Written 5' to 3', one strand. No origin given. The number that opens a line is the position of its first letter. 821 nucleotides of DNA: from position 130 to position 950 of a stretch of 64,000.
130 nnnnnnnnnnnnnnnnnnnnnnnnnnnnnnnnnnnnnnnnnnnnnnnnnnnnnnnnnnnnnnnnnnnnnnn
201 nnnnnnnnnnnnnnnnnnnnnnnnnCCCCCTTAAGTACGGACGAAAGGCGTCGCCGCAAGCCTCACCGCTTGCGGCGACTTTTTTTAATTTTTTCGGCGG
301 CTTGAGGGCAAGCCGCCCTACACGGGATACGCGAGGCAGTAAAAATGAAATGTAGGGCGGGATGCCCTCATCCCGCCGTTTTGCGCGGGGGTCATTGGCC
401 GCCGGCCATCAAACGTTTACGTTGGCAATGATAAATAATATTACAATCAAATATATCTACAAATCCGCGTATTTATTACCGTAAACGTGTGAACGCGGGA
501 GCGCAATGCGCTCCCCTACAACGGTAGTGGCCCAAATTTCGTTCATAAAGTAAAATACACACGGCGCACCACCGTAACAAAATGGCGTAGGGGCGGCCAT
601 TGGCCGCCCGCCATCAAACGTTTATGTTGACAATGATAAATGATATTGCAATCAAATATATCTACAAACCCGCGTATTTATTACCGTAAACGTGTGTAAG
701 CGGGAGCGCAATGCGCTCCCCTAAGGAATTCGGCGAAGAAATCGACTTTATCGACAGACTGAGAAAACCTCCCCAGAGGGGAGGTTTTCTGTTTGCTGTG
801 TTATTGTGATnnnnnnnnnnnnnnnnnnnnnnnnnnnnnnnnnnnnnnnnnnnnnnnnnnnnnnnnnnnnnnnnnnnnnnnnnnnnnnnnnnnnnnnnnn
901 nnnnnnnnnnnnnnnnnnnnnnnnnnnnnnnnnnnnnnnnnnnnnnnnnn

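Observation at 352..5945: A ~140-bp hairpin-ended repeat in three copies brackets the 1574-aa CBM-repeat gene in inverted orientation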

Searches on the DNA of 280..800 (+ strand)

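Call 33: search_dna_similar(query=window:585-765:+, collection=plasmids, mode=distant, max_evalue=0.01)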
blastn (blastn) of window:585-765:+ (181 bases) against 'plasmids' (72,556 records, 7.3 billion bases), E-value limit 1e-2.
No match.

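Call 34: search_dna_similar(query=window:585-765:+, collection=phages, mode=distant, max_evalue=0.01)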
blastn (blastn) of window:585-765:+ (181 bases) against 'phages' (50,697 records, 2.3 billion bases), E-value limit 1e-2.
No match.

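Call 71: search_rna_families(source=window, start=280, end=800, threshold=evalue, max_evalue=5)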
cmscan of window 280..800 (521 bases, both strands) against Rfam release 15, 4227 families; matches with E-value up to 5: 11.
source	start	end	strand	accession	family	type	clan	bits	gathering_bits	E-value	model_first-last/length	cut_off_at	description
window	727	796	+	RF02064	STnc370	Gene; sRNA;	-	28.6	54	0.09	1-71/71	no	Enterobacterial sRNA STnc370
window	744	800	-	RF02621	BSnc120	Gene; sRNA;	-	23.3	114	0.0066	30-88/88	5'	Brucella sRNA 120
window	291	416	+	RF02809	RsmW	Gene; sRNA;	CL00106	22.6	52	0.1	1-124/124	no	RsmW RNA family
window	597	714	-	RF04278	MIR4372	Gene; miRNA;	CL00145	22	100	0.26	1-123/123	no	MIR4372 microRNA precursor family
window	735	793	+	RF01859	Phe_leader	Cis-reg; leader;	-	21.6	55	0.35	1-125/125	no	Phenylalanine leader peptide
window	392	509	-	RF04278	MIR4372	Gene; miRNA;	CL00145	21.4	100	0.36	1-123/123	no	MIR4372 microRNA precursor family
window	759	800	-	RF01859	Phe_leader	Cis-reg; leader;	-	18.9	55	1.3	83-125/125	5'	Phenylalanine leader peptide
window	725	797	+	RF01772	rnk_pseudo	Cis-reg; leader;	-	17.7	55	1.9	1-108/108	no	Pseudomonas rnk leader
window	763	789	-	RF01772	rnk_pseudo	Cis-reg; leader;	-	17.3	55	2.2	73-100/108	no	Pseudomonas rnk leader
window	333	380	-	RF00329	snoZ162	Gene; snRNA; snoRNA; CD-box;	-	16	45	3.7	1-88/88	no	Small nucleolar RNA Z162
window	354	368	-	RF01716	PhotoRC-I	Cis-reg;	-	12.8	45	1.3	5-20/44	no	PhotoRC-I RNA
